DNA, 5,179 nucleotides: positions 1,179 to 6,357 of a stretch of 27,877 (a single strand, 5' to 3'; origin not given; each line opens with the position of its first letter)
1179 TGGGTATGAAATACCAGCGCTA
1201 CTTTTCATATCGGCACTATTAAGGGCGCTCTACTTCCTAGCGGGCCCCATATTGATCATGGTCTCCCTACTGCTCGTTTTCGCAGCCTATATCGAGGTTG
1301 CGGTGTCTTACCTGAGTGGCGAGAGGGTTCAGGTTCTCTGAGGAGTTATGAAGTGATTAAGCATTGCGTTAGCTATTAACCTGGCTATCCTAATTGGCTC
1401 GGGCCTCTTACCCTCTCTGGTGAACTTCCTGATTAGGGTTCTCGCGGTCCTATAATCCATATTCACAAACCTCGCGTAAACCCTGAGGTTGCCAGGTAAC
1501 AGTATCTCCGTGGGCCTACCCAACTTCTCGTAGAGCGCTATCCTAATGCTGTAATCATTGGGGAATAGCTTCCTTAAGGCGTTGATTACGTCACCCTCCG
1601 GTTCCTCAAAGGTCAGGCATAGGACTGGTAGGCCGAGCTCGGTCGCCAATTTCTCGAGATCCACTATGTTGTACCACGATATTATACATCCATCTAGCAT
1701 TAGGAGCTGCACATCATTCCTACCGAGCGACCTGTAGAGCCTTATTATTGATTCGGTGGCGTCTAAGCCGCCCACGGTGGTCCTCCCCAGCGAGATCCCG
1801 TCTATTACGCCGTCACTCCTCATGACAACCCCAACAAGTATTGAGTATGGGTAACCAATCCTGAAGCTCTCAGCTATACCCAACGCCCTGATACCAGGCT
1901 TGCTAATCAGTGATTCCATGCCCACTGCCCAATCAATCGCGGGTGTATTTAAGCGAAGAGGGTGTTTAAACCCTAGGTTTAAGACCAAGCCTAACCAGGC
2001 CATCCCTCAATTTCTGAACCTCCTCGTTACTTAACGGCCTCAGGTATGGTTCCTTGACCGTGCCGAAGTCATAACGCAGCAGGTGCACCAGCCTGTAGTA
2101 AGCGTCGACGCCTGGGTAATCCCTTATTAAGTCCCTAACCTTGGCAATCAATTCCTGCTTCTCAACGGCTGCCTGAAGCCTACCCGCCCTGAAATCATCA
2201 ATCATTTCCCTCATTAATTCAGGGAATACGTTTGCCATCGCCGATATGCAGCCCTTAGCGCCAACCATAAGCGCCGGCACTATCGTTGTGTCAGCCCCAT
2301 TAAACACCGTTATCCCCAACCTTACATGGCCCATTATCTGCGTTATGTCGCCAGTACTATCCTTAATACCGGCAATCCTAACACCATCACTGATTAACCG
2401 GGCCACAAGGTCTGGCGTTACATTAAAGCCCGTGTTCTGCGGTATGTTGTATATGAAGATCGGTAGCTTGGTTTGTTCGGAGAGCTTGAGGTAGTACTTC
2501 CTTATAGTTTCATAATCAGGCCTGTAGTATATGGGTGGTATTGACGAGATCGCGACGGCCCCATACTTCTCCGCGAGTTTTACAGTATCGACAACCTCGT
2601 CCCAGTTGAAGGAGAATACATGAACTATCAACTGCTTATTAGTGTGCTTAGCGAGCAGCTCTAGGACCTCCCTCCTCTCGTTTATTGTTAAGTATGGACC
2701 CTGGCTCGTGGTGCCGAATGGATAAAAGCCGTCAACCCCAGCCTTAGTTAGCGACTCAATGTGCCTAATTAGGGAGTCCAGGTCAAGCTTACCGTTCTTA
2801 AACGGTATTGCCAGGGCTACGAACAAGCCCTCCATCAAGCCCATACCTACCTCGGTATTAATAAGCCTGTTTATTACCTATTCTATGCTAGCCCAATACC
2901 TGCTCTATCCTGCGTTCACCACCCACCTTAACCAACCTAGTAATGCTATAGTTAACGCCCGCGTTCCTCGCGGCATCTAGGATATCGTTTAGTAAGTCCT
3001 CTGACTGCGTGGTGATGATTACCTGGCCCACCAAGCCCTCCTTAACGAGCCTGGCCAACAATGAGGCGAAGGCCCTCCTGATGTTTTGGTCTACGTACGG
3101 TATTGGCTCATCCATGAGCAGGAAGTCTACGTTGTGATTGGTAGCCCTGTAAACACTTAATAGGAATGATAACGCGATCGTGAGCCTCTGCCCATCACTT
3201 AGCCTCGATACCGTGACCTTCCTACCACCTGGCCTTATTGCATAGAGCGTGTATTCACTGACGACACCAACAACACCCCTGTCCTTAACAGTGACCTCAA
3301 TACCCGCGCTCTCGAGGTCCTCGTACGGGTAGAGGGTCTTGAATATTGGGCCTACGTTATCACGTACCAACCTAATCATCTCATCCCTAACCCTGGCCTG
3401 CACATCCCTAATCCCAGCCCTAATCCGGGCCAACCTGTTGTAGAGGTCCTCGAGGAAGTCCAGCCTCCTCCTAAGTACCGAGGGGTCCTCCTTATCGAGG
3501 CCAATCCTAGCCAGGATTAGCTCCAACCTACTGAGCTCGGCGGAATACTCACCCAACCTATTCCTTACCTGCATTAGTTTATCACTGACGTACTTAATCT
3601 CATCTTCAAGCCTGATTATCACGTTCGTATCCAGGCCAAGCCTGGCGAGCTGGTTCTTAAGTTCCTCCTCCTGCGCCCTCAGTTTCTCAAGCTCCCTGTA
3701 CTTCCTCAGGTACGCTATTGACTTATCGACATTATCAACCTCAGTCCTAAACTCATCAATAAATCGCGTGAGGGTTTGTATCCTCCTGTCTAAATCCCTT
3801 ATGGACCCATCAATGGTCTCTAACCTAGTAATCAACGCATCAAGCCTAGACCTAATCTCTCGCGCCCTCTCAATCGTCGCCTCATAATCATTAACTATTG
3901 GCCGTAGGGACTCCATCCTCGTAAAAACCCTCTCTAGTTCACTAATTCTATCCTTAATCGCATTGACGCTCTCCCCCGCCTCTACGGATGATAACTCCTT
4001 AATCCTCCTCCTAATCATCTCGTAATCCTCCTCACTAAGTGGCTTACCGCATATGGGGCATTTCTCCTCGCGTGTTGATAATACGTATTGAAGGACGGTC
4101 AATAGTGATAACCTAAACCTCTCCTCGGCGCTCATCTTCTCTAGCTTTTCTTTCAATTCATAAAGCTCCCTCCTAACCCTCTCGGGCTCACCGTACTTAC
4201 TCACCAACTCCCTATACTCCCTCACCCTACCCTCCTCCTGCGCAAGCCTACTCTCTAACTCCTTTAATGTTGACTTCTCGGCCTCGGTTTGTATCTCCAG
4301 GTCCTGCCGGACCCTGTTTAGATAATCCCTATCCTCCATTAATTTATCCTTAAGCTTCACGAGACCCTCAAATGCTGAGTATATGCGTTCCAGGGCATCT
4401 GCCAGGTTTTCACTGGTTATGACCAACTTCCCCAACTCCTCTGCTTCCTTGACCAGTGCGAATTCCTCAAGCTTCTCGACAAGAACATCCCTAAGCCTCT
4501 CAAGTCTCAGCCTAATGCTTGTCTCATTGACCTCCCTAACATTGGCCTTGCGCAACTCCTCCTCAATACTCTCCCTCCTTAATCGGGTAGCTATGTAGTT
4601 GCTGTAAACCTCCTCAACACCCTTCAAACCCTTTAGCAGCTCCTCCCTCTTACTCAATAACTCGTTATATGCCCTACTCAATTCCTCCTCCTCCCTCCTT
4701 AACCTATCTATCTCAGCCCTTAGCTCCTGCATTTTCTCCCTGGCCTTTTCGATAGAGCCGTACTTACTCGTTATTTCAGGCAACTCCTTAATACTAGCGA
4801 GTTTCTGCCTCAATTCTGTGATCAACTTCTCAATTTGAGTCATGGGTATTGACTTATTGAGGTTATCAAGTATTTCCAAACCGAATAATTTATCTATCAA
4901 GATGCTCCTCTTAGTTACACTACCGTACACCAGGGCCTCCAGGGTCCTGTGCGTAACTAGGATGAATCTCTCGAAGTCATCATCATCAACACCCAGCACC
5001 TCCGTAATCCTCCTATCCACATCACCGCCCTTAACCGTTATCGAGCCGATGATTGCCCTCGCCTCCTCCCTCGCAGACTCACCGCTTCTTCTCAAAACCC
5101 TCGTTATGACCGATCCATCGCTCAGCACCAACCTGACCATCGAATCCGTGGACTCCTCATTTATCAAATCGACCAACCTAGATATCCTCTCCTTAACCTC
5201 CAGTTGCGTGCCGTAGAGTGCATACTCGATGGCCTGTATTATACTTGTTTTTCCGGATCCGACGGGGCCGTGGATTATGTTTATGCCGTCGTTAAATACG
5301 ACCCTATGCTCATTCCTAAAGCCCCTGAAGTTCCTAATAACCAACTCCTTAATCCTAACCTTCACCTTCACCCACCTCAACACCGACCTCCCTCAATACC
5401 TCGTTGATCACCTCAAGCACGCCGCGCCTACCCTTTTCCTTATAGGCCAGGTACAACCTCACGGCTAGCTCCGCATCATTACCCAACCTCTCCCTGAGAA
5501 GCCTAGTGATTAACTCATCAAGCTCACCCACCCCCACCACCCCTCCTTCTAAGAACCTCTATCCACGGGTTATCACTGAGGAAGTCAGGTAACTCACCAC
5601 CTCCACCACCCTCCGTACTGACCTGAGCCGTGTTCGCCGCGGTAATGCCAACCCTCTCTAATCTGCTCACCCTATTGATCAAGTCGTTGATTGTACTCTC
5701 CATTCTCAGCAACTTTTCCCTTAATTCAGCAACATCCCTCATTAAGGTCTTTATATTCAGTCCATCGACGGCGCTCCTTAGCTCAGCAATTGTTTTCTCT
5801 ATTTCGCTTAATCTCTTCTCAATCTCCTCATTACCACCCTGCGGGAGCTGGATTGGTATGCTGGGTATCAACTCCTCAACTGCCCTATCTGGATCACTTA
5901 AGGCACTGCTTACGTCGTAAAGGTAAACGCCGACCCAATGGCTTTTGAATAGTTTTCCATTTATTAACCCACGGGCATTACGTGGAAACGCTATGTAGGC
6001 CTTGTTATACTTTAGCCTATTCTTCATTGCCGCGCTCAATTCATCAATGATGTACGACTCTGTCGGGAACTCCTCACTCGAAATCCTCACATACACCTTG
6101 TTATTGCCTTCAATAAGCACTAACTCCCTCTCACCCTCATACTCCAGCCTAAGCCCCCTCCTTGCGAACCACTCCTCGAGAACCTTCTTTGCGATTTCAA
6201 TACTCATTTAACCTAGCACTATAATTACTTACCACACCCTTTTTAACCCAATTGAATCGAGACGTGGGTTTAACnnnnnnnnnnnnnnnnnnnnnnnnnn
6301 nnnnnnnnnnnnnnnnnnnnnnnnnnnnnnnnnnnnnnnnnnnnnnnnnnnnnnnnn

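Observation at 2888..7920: Complete five-gene 'arcade' actin-cytoskeleton operon (arcadin-1, crenactin, arcadin-2, arcadin-3-position ORF, arcadin-4)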

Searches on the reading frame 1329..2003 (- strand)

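Call 78: search_protein_families(library=pfam, proteins=[window:1329-2003:-], max_evalue=0.1)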
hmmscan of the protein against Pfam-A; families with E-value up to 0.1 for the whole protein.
window:1329-2003:- (224 aa): 1 family
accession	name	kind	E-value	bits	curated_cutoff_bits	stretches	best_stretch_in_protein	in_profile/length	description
PF01949.23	Endo_dU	-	2.7e-57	193.5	32.7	1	37-214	2-181/182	Endonuclease dU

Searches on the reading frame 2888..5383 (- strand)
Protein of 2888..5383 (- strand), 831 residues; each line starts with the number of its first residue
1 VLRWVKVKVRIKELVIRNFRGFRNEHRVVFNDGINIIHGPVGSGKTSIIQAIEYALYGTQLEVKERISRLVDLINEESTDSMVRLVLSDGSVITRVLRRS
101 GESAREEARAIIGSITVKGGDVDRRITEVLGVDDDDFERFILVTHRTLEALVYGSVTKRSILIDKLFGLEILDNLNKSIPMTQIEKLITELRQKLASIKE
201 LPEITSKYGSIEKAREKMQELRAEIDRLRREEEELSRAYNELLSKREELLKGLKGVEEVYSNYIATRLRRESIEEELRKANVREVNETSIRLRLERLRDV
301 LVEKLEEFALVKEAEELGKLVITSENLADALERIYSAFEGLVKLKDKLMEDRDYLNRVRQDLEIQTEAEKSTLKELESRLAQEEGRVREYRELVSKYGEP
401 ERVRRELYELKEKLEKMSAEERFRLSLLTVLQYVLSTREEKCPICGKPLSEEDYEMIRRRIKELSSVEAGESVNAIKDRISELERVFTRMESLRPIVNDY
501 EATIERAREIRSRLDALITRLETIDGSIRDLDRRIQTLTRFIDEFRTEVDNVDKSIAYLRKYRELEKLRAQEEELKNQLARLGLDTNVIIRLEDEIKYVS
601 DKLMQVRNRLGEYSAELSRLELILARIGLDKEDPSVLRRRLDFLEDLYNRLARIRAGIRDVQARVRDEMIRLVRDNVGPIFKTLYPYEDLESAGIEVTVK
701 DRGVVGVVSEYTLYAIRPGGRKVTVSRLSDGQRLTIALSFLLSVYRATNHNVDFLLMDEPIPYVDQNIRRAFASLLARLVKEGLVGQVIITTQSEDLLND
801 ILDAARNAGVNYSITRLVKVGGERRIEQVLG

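Call 3: search_protein_families(library=pfam, proteins=[window:2888-5383:-], max_evalue=1)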
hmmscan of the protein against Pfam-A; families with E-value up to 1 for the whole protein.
window:2888-5383:- (831 aa): 35 families (the best 25 are shown)
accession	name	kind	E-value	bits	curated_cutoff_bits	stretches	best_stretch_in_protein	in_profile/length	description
PF13476.12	AAA_23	-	3.8e-20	73.8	27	1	14-232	2-193/201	AAA domain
PF02463.25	SMC_N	-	8.1e-19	68.4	40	2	11-80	2-71/220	RecF/RecN/SMC N terminal domain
PF13175.12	AAA_15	-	3.5e-14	53.7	32.1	2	11-419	3-258/374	AAA ATPase domain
PF13304.12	AAA_21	-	6e-11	43.4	27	2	638-798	180-302/304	AAA domain, putative AbiEii toxin, Type IV TA system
PF13555.12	AAA_29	-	4.7e-05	23.5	27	1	13-60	3-50/61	P-loop containing region of AAA domain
PF13514.12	AAA_27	-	0.00041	20.4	22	1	10-62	2-56/206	AAA domain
PF05531.17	NPV_P10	-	0.0012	19.7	29.8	0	484-531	14-61/75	Nucleopolyhedrovirus P10 protein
PF04513.17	Baculo_PEP_C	-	0.0014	19.1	38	1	493-557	43-95/140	Baculovirus polyhedron envelope protein, PEP, C terminus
PF19717.4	DUF6212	-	0.0018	17.7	26.4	1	495-646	17-150/395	Family of unknown function (DUF6212)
PF13086.12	AAA_11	-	0.0046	17.2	27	1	31-242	16-181/257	AAA domain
PF08653.15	DASH_Dam1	-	0.0057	16.9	26.6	0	213-243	7-36/56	DASH complex subunit Dam1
PF23991.1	DUF7310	-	0.0062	17.4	40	1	502-555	20-73/83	Coiled-coil region of unknown function (DUF7310)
PF00005.33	ABC_tran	-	0.0084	17.2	25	0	36-63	15-42/137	ABC transporter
PF04423.19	Rad50_zn_hook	-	0.01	16.1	24.3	1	435-463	15-43/52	Rad50 zinc hook motif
PF00015.26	MCPsignal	-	0.018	15.3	34.6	0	466-554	85-170/172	Methyl-accepting chemotaxis protein (MCP) signalling domain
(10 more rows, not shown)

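Call 4: search_protein_families(library=ncbifam, proteins=[window:2888-5383:-], max_evalue=1)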
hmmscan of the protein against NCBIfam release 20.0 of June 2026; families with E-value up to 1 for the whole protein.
window:2888-5383:- (831 aa): 57 families (the best 25 are shown)
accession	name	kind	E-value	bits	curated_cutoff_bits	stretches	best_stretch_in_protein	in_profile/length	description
NF053563.1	Rkd4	equivalog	1e-285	949.7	860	1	9-775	1-747/747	arcadin-4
NF041034.1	Rad50_Sulf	equivalog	1.4e-46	158.8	1000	2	10-550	2-524/872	DNA double-strand break repair ATPase Rad50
NF045487.1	ASRP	equivalog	7.6e-37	127.2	300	2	248-778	112-581/593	archaea-specific SMC-related protein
NF003034.1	PRK03918.1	equivalog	5.7e-34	117.2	700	3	10-585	2-585/878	DNA double-strand break repair ATPase Rad50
NF002244.0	PRK01156.1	equivalog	3.8e-26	91.4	847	2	11-484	3-496/895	DNA double-strand break repair ATPase Rad50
NF002572.0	PRK02224.1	equivalog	5.1e-22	78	1087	1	10-609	2-621/888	DNA double-strand break repair ATPase Rad50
TIGR02169.1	SMC_prok_A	equivalog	2.9e-17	61.7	729.4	3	11-78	2-68/1165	chromosome segregation protein SMC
NF041035.1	Rad50_Halo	equivalog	3.3e-17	62.2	1000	2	10-582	2-591/883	DNA double-strand break repair ATPase Rad50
TIGR02168.1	SMC_prok_B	equivalog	3e-13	48.5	567.35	3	471-759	826-1121/1181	chromosome segregation protein SMC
TIGR00618.1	sbcc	subfamily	1.5e-12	46.3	478.5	1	9-566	1-604/1043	exonuclease subunit SbcC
NF045780.1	TrlF_fam_ATP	equivalog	2.4e-12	46.4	350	2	9-420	288-705/944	TrlF family AAA-like ATPase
NF047515.1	SpiroCoCo_C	equivalog_domain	1e-11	44.6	125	1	468-665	32-227/313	SpiroCoCo family coiled-coil protein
NF041751.2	sbcc_Staph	equivalog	5.9e-11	41.1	920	3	181-515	263-593/1007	exonuclease subunit SbcC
TIGR00611.2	recf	equivalog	6.5e-09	35.4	172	1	11-91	1-76/339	DNA replication/repair protein RecF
NF041760.1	PtuA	equivalog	2.4e-06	26.8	500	1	8-54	49-94/524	retron Ec78 anti-phage system effector ATPase PtuA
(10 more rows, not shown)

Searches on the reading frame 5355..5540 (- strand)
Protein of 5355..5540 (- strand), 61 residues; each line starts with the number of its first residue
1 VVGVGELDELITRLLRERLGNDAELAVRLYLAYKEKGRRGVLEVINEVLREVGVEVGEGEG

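Call 3: search_protein_families(library=pfam, proteins=[window:5355-5540:-], max_evalue=1)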
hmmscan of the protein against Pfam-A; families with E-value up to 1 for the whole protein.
window:5355-5540:- (61 aa): 0 families

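Call 4: search_protein_families(library=ncbifam, proteins=[window:5355-5540:-], max_evalue=1)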
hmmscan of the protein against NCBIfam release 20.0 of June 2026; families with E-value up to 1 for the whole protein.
window:5355-5540:- (61 aa): 1 family
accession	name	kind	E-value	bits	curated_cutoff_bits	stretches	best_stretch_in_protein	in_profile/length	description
NF053562.1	Rkd3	equivalog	2.7e-08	33.7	90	1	20-57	13-52/56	arcadin-3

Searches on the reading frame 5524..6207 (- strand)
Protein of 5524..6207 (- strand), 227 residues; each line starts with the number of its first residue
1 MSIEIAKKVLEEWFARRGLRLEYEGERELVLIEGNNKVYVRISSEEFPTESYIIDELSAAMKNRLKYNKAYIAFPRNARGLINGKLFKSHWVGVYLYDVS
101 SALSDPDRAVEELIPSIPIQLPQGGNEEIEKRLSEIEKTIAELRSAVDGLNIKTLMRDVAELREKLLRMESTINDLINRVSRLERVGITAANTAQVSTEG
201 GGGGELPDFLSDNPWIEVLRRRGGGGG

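Call 3: search_protein_families(library=pfam, proteins=[window:5524-6207:-], max_evalue=1)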
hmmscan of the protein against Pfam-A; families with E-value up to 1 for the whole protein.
window:5524-6207:- (227 aa): 14 families
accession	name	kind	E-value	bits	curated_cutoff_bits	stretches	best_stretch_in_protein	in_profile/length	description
PF06160.17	EzrA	-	0.00078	18.3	39.6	1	129-184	73-128/557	Septation ring formation regulator, EzrA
PF10779.14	XhlA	-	0.0084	16.7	34.7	1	161-194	1-34/67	Haemolysin XhlA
PF04513.17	Baculo_PEP_C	-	0.014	15.9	38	1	107-196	51-131/140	Baculovirus polyhedron envelope protein, PEP, C terminus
PF23991.1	DUF7310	-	0.015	16.2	40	1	126-150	32-56/83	Coiled-coil region of unknown function (DUF7310)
PF12841.12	YvrJ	-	0.047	13.7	29.5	0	166-185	16-35/36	YvrJ protein family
PF14523.12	Syntaxin_2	-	0.065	13.7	26.5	1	127-182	3-55/134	Syntaxin-like protein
PF01544.23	CorA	-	0.071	12.8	27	1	126-183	120-177/292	CorA-like Mg2+ transporter protein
PF10046.14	BLOC1_2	-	0.076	13.8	33.4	1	126-184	29-92/96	Biogenesis of lysosome-related organelles complex-1 subunit 2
PF13829.11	DUF4191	-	0.1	12.4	30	1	99-162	134-197/219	Domain of unknown function (DUF4191)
PF19111.5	DUF5798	-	0.11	13.1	27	0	158-185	23-50/89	Family of unknown function (DUF5798)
PF10805.13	DUF2730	-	0.16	12.5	24.9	1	127-177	43-90/102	Protein of unknown function (DUF2730)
PF16526.10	CLZ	-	0.17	12.8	26.7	0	156-184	23-51/71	C-terminal leucine zipper domain of cyclic nucleotide-gated channels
PF09486.15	HrpB7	-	0.2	12.5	29.7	1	132-194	87-144/157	Bacterial type III secretion protein (HrpB7)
PF05377.16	FlaC_arch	-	0.39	11.6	27.8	0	124-143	21-40/55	Flagella accessory protein C (FlaC)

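Call 4: search_protein_families(library=ncbifam, proteins=[window:5524-6207:-], max_evalue=1)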
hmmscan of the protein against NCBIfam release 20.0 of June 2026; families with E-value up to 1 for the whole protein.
window:5524-6207:- (227 aa): 7 families
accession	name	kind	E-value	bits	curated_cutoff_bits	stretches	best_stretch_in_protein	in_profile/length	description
NF053561.1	Rkd2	equivalog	2.1e-10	40.6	290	1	4-223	2-196/196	arcadin-2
NF038218.1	IcmG_DotF_IVB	equivalog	0.001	18.8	200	1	119-183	112-178/266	type IVB secretion system protein IcmG/DotF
NF040877.1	SE1832_fam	equivalog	0.0012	18.8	45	1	127-146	31-50/51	SE1832 family protein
NF045487.1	ASRP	equivalog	0.014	14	300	1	128-182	222-440/593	archaea-specific SMC-related protein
NF047515.1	SpiroCoCo_C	equivalog_domain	0.061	12.5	125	1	130-184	165-217/313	SpiroCoCo family coiled-coil protein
NF033885.1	conj_TraP_IncI1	equivalog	0.085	12.6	135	1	125-194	87-158/217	conjugal transfer protein TraP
NF010725.0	PRK14127.1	equivalog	0.086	13.3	91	1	129-185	44-100/111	cell division regulator GpsB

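Call 6: search_solved_structures(query=window:5524-6207:-, max_evalue=10, show_alignments=2)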
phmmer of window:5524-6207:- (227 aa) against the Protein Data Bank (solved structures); distinct sequences matched with E-value up to 10: 7.
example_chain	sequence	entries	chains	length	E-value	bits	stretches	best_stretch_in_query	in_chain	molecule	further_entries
5wjw_A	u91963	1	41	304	0.23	14.5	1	42-169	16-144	Flagellin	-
6gap_A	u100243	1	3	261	0.37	13.9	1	102-193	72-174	Outer capsid protein sigma-1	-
5wju_A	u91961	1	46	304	0.52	13.4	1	42-158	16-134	Flagellin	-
7muc_AF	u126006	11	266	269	0.85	12.7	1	126-193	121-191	DotF | IcmG (DotF)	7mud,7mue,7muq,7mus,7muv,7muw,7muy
8x15_W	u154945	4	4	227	1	12.5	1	102-185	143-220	YEATS domain-containing protein 4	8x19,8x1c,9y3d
7moq_Z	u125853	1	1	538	1.8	11.7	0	106-154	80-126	Outer dynein arm docking complex protein oda protein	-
5j2l_B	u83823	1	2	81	4.7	10.3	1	124-176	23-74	protein design 2L4HC2_11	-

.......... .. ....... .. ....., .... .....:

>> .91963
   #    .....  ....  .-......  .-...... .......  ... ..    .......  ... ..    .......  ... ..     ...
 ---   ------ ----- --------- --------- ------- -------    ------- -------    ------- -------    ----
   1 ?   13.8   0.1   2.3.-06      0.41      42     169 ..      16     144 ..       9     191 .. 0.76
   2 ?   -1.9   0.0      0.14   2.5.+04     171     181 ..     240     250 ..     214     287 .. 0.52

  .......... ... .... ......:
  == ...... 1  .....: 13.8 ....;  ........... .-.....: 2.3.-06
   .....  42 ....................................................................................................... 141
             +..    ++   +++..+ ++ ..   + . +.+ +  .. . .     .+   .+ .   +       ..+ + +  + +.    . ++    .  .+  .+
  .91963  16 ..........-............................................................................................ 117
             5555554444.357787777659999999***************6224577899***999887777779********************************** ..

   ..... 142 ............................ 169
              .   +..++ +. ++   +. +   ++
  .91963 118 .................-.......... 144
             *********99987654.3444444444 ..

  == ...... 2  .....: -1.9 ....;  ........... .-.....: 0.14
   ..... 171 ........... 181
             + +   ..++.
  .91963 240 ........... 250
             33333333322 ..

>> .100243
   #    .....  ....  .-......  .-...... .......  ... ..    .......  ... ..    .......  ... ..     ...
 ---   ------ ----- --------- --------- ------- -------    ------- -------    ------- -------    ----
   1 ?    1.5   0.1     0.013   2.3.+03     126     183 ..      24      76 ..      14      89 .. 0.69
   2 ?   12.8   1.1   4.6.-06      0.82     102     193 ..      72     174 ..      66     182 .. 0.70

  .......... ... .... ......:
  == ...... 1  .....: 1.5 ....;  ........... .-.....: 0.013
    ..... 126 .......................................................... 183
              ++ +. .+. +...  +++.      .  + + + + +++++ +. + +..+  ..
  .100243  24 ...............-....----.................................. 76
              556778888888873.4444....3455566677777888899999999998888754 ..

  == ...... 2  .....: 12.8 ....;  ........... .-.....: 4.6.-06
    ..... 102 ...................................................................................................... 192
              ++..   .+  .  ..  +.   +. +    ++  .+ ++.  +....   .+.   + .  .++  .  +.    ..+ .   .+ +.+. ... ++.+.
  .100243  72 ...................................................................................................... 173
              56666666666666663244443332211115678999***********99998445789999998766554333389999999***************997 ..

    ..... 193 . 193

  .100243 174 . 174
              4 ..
